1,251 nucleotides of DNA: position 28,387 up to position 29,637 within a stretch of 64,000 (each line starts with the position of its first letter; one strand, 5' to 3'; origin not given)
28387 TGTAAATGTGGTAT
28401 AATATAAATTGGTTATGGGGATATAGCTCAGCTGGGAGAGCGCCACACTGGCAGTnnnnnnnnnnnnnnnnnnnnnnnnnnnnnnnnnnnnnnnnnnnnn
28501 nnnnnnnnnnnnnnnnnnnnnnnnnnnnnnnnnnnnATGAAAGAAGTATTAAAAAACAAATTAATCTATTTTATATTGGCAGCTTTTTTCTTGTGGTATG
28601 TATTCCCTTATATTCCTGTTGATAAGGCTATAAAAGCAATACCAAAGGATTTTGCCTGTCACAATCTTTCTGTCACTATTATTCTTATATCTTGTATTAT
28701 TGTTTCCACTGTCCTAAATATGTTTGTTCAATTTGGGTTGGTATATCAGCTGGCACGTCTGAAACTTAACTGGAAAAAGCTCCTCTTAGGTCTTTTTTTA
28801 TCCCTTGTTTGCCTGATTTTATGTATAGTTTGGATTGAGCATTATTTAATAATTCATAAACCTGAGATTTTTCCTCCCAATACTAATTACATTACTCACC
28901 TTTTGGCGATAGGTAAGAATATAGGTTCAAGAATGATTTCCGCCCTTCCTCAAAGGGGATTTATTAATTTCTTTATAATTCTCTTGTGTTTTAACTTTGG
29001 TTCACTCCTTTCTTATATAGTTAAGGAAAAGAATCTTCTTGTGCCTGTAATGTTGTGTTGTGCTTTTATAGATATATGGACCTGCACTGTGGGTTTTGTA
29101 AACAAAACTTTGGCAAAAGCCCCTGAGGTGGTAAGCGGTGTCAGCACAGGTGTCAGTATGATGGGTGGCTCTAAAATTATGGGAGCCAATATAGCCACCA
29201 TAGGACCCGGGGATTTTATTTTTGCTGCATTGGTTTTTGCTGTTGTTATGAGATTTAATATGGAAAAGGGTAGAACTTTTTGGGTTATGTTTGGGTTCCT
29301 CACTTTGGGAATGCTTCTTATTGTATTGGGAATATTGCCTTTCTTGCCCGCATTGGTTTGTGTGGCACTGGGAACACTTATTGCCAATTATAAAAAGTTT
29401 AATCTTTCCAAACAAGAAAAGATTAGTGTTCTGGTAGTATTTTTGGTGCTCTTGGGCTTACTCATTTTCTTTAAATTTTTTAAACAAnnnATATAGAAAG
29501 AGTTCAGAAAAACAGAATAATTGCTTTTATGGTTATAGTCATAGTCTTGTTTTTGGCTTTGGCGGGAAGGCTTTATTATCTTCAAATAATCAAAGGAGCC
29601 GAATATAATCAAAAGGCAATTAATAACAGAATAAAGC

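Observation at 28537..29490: Presenilin/signal-peptide-peptidase-like GxGD membrane protein translationally coupled to PBP2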

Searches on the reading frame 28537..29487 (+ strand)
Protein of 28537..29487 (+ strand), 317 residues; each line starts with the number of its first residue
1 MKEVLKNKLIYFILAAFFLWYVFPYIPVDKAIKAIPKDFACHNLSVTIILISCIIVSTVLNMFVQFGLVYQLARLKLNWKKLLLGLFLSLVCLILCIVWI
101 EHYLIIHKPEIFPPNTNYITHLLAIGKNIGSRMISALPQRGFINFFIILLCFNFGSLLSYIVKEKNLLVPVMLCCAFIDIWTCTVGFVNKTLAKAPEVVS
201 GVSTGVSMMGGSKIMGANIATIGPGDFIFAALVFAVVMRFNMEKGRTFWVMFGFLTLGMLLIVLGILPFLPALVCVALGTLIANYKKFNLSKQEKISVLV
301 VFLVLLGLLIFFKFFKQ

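Call 3: search_protein_families(library=pfam, proteins=[window:28537-29487:+], max_evalue=10)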
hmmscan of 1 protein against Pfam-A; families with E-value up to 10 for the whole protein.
window:28537-29487:+ (317 aa): 0 families

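Call 4: search_protein_families(library=ncbifam, proteins=[window:28537-29487:+], max_evalue=10)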
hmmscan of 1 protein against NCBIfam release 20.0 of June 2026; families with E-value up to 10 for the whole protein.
window:28537-29487:+ (317 aa): 1 family
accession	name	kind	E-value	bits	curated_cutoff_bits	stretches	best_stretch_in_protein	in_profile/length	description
TIGR01404.2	FlhB_rel_III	equivalog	3.8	6.8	358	1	30-82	66-118/341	type III secretion system export apparatus subunit SctU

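Call 6: search_solved_structures(query=window:28537-29487:+, max_evalue=10, show_alignments=3)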
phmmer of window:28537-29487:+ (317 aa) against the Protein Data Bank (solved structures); distinct sequences matched with E-value up to 10: 0.

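Call 7: find_homologous_proteins(query=window:28537-29487:+, max_evalue=0.001)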
Query window:28537-29487:+ (317 aa): 17 proteins with E <= 0.001 among 8000 candidates.
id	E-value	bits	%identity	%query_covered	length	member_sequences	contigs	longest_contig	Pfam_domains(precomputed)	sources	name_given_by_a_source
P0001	1.0e-185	635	91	100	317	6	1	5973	-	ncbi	-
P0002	1.2e-144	500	72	100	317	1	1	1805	-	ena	-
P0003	2.4e-142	492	72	100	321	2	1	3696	-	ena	-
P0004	1.1e-134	467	68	99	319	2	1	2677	-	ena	-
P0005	6.3e-133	461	70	99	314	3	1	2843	-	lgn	-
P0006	5.2e-122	425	64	100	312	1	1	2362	-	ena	-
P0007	1.6e-100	355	56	93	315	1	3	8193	-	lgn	-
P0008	2.1e-99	351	53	99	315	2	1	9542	-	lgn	-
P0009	5.5e-95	337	51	99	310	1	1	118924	-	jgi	-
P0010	3.7e-74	268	47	100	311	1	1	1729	-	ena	-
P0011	2.6e-73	265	48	100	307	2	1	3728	-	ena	-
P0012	1.3e-67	247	45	92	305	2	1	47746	-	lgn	-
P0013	1.2e-63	234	43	100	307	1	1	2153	-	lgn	-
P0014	1.3e-33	135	34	81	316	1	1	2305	-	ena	-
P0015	2.2e-33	134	33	90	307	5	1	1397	-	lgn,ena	-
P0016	9.7e-31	126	36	76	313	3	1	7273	-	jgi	-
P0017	7.3e-27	113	34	76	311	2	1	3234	-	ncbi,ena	-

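Call 9: search_solved_structures(query=A1, max_evalue=10, show_alignments=5)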
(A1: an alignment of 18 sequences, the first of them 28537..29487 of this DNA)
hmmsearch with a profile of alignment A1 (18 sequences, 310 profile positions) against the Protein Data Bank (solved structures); distinct sequences matched with E-value up to 10: 5.
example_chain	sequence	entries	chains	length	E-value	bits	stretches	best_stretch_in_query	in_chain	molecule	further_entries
6cwp_A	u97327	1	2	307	0.16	14.5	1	24-85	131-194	Ribonucleotide reductase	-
6cwq_A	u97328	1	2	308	0.16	14.5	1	24-85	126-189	Ribonucleotide reductase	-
8dq5_A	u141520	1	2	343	0.19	14.3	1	24-84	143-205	Ribonucleoside-diphosphate reductase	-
8dq4_A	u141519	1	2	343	0.2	14.2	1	24-85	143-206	Ribonucleoside-diphosphate reductase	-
6cwo_A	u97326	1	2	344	0.2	14.2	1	24-85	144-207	Ribonucleotide reductase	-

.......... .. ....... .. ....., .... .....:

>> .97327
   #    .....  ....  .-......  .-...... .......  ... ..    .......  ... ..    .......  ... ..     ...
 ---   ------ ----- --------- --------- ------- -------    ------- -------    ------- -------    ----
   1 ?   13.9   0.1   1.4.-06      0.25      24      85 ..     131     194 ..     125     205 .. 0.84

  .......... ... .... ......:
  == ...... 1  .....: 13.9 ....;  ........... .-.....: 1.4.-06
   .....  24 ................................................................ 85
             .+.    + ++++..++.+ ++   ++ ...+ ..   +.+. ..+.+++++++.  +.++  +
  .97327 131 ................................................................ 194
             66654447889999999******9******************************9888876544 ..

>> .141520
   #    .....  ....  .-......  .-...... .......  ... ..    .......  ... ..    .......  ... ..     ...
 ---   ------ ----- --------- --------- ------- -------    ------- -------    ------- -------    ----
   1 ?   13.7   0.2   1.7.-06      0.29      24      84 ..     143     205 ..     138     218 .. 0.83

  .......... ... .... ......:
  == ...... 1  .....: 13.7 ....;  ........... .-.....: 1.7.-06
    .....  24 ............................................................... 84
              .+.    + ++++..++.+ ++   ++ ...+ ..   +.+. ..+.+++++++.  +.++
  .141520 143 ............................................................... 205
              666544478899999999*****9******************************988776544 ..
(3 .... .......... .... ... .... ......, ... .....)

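Call 16: find_encoding_contigs(protein=P0009, flank=8000, max_places=3)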
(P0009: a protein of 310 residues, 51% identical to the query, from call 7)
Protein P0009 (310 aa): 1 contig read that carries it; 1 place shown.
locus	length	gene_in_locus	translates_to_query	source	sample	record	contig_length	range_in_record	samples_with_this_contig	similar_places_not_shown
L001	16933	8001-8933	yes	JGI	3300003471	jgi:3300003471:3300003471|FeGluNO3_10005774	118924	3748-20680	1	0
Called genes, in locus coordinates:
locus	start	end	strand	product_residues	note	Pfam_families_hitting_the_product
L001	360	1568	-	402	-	PF00871:Acetate_kinase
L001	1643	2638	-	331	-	PF01515:PTA_PTB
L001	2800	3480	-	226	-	-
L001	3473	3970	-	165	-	PF01467:CTP_transf_like, PF08218:Citrate_ly_lig (weak)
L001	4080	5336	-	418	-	PF00919:UPF0004, PF04055:Radical_SAM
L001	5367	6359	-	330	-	PF00365:PFK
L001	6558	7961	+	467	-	-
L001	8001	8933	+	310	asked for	-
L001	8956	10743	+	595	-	PF03717:PBP_dimer, PF00905:Transpeptidase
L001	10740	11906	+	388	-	PF07992:Pyr_redox_2, PF13454:NAD_binding_9 (faint), PF13738:Pyr_redox_3, PF00070:Pyr_redox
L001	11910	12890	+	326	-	PF01479:S4 (weak), PF00849:PseudoU_synth_2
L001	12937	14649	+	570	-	PF01368:DHH, PF02272:DHHA1, PF17768:RecJ_OB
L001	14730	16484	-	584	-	PF17297:PEPCK_N, PF00821:PEPCK_GTP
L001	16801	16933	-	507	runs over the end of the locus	PF13567:DUF4131, PF03772:Competence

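Call 17: find_encoding_contigs(protein=P0012, flank=8000, max_places=3)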
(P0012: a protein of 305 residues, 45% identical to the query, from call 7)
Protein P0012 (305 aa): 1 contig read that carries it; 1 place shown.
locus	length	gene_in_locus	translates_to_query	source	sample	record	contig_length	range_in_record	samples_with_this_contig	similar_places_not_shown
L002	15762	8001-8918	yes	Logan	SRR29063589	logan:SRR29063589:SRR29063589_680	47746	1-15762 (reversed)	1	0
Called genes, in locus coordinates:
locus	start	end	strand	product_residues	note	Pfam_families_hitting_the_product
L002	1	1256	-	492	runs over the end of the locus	PF00370:FGGY_N, PF02782:FGGY_C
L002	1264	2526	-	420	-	PF06134:RhaA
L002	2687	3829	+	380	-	PF07992:Pyr_redox_2, PF13738:Pyr_redox_3, PF00070:Pyr_redox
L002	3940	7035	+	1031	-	PF19773:DUF6259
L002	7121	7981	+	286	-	PF07837:FTCD_N, PF02971:FTCD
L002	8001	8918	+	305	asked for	-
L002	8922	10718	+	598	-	PF03717:PBP_dimer, PF00905:Transpeptidase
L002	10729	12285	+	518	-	PF01520:Amidase_3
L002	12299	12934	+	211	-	PF00730:HhH-GPD, PF00633:HHH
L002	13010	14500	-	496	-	PF00251:Glyco_hydro_32N, PF04616:Glyco_hydro_43 (weak), PF22847:Glyco_hydro_43_rel (faint)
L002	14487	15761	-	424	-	?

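Call 18: find_encoding_contigs(protein=P0016, flank=8000, max_places=3)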
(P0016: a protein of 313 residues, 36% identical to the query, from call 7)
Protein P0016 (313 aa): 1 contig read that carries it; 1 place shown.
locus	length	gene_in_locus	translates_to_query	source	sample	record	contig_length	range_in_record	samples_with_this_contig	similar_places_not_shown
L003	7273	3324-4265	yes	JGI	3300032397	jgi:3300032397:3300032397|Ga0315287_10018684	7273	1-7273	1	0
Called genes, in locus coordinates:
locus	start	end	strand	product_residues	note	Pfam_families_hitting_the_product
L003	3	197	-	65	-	?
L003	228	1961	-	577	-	PF01590:GAF, PF13185:GAF_2, PF13492:GAF_3, PF01590:GAF, PF13185:GAF_2, PF13492:GAF_3, PF07536:HWE_HK, PF07568:HisKA_2, +2 more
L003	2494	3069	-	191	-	PF00072:Response_reg, PF03861:ANTAR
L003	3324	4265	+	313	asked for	-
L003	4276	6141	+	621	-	PF08544:GHMP_kinases_C (faint)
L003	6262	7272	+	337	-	?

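Call 19: find_encoding_contigs(protein=P0017, flank=8000, max_places=3)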
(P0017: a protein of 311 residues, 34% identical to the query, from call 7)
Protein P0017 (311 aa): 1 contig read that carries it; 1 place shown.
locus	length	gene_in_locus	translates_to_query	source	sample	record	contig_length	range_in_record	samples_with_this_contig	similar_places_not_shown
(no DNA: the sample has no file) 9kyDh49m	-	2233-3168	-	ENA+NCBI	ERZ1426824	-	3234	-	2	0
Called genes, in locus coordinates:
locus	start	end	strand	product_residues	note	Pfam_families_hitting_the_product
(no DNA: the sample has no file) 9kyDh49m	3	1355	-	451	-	?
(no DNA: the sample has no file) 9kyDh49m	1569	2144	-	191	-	PF00072:Response_reg, PF03861:ANTAR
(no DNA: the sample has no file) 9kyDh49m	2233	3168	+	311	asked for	-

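Call 20: predict_structure(alignment_id=A1)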
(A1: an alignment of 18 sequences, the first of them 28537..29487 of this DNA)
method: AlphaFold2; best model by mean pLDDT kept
length: 317 residues; sequences in the alignment: 18
mean_pLDDT: 82.2   pTM: 0.81
mean pLDDT of the five models: 82.2, 81.9, 80.6, 80.2, 79.6
residues with pLDDT >= 90: 86; 70-90: 189; 50-70: 36; < 50: 6
segments of 3 or more residues with pLDDT < 50: 215-220
pLDDT, mean of each block of 10 residues (from residue 1): 74 90 80 82 83 86 91 93 95 92 86 82 79 76 89 93 86 84 74 65 60 49 73 93 93 89 76 86 87 84 84 72
secondary structure, 60 per line:
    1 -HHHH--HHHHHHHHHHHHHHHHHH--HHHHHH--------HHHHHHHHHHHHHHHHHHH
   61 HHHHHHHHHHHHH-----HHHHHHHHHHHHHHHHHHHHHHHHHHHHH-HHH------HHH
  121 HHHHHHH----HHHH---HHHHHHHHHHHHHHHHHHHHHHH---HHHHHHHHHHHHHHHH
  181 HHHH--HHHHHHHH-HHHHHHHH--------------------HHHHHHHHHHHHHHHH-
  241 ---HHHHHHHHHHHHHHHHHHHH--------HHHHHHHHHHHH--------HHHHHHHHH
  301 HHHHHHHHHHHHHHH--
elements in order: H2-5 H8-25 H28-33 H42-73 H79-107 H118-127 H132-135 H139-161 H165-184 H187-194 H196-203 H224-239 H244-263 H272-283 H292-315

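Call 22: search_protein_representatives(alignment_id=A1)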
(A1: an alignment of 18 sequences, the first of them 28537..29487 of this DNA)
Query: 18 sequences, 310 profile positions. Proteins with E-value up to 0.001 (for the whole library): 616; up to 1e-10: 403; up to 1e-30: 62. The best 150 are listed.
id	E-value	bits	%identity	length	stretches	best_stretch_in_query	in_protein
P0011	1.5e-125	435.1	-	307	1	1-309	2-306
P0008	8.1e-122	422.8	-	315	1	2-309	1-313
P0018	3.3e-87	309.1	-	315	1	10-307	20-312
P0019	6.3e-86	305.0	-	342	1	11-309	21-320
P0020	1.8e-82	293.6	-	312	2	121-294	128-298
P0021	5.9e-80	285.3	-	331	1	9-309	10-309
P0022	5.4e-79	282.2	-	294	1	24-309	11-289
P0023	3.2e-76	273.1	-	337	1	3-308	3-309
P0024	4.7e-61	223.3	-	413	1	12-246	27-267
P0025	2.2e-59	217.7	-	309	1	47-306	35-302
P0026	4.8e-59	216.6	-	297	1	50-303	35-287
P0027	2.8e-47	178.0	-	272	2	137-305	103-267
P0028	3.5e-45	171.1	-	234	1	134-306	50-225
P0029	1.7e-44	168.8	-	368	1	132-306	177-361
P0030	2.2e-43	165.2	-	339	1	135-308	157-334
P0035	2.8e-40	155.0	-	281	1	48-306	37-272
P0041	1.2e-37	146.4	-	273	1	46-308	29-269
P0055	7.6e-34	133.9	-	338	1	49-305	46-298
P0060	2.6e-33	132.1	-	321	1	41-306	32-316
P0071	3.4e-31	125.2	-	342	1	12-300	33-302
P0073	3.6e-31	125.1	-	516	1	51-300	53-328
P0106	1.2e-27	113.5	-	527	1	47-302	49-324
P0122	2.0e-26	109.5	-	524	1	37-305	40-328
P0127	5.0e-26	108.2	-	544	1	52-302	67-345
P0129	7.2e-26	107.7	-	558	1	20-302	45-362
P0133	2.6e-25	105.8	-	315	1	9-302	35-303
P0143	6.9e-25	104.5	-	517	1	49-302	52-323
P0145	7.1e-25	104.4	-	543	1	127-303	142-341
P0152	1.9e-24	103.0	-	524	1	41-304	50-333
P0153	2.0e-24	102.9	-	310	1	42-307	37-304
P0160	4.9e-24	101.7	-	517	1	33-301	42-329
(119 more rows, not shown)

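Call 24: fold_search(model_id=the predicted structure, library=pdb)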
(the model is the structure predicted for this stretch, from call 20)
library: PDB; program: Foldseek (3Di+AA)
matches with E <= 10: 179; with E <= 0.001: 0
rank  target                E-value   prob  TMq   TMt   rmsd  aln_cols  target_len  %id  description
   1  6lr4_B                8.8e-02  0.96  0.34  0.35  21.5       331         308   16  Molecular basis for inhibition of human gamma-secretase by small molecule (released 2021-01-27)
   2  5fn2_B                1.8e-01  0.82  0.31  0.33  19.9       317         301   16  Cryo-EM structure of gamma secretase in complex with a drug DAPT (released 2015-12-16)
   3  9k93                  3.4e-01  0.35  0.24  0.26  20.5       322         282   16  Cryo-EM structure of human signal peptide peptidase like 2A (SPPL2a) in complex with L685,458 (released 2025-10-29)
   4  8x52_B                3.8e-01  0.66  0.30  0.31  22.0       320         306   16  Cryo-EM structure of human gamma-secretase in complex with Abeta49 (released 2024-05-29)
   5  7ahd_B                8.5e-01  0.11  0.15  0.16  20.4       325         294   12  OpuA (E190Q) occluded (released 2020-11-25)
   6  9k92                  9.3e-01  0.51  0.32  0.36  20.4       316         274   12  Cryo-EM structure of human signal peptide peptidase like 2A (SPPL2a) (released 2025-10-29)
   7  7ahd_A                1.0e+00  0.10  0.15  0.10  19.5       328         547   11  OpuA (E190Q) occluded (released 2020-11-25)
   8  6sgw_C                1.1e+00  0.15  0.21  0.18  15.9       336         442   12  Structure of the ESX-3 core complex (released 2019-10-09)
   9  2b1z_B                1.2e+00  0.11  0.14  0.18  16.7       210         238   12  Human estrogen receptor alpha ligand-binding domain in complex with 17methyl-17alpha-dihydroequilenin and a glucoc int (released 2006-09-19)
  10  7rrx_C                1.4e+00  0.09  0.13  0.16  16.9       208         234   12  Crystal Structure of the ER-alpha Ligand-binding Domain (L372S, L536S) in complex with DMERI-19 (released 2021-09-22)
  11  5fn3_B                1.5e+00  0.35  0.31  0.34  14.4       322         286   13  Cryo-EM structure of gamma secretase in class 1 of the apo- state ensemble (released 2015-12-16)
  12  6sgx_C                1.7e+00  0.11  0.20  0.17  16.0       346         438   12  Structure of protomer 1 of the ESX-3 core complex (released 2019-10-09)
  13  5tly_B                1.8e+00  0.08  0.14  0.17  17.3       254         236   12  Crystal Structure of the ER-alpha Ligand-binding Domain (Y537S) in Complex with 3,4-bis(2-fluoro-4-hydroxyphenyl)thiop (released 2017-01-18)
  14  7wu4_R                1.9e+00  0.07  0.13  0.14  20.9       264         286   12  Cryo-EM structure of the adhesion GPCR ADGRF1 in complex with miniGi (released 2022-04-27)
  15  9a52_A                1.9e+00  0.04  0.12  0.11  23.4       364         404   14  Integrative model of YCSG-FABL by crosslinking MS and deep learning (released 2024-09-18)
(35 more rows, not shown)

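Call 25: search_protein_families(library=pfam, alignment_id=A2, max_evalue=1)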
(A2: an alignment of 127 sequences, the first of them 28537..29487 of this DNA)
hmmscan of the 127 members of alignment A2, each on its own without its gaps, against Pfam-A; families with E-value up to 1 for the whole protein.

A. member 1, window:28537-29487:+ (317 aa): 0 families

B. families by the number of members that match (of 127 scanned): 61 families (the first 25 are shown)
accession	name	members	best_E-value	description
PF04258.18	Peptidase_A22B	4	0.0017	Signal peptide peptidase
PF04612.17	T2SSM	3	0.013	Type II secretion system (T2SS), protein M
PF01080.22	Presenilin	3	0.024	Presenilin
PF06724.16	DUF1206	2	0.023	Domain of Unknown Function (DUF1206)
PF02656.20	DUF202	2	0.043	Domain of unknown function (DUF202)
PF00584.25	SecE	2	0.3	SecE/Sec61-gamma subunits of protein translocation complex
PF00754.31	F5_F8_type_C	1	2e-07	F5/8 type C domain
PF19297.4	QcrA_N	1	0.00073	QcrA subunit N-terminal region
PF06432.16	GPI2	1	0.0011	Phosphatidylinositol N-acetylglucosaminyltransferase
PF19484.4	DUF6020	1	0.0018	Family of unknown function (DUF6020)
PF13398.12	Peptidase_M50B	1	0.0023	Peptidase M50B-like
PF03739.19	LptF_LptG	1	0.0028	Lipopolysaccharide export system permease LptF/LptG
PF22633.2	F5_F8_type_C_2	1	0.0041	NedA-like, galactose-binding domain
PF13493.11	DUF4118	1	0.0061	Domain of unknown function (DUF4118)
PF12769.12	PNTB_4TM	1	0.0093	4TM region of pyridine nucleotide transhydrogenase, mitoch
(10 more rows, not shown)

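Call 28: search_protein_families(library=pfam, proteins=[L003:4276-6138:+], max_evalue=0.01)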
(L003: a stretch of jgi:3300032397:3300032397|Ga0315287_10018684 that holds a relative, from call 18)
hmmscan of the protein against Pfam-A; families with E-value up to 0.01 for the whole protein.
L003:4276-6138:+ (621 aa): 2 families
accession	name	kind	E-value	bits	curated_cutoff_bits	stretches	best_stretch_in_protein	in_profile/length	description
PF08544.19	GHMP_kinases_C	-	1.8e-05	25.5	21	1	517-565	35-83/85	GHMP kinases C terminal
PF00288.32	GHMP_kinases_N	-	0.00061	20.4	22.3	1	195-269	15-83/87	GHMP kinases N terminal domain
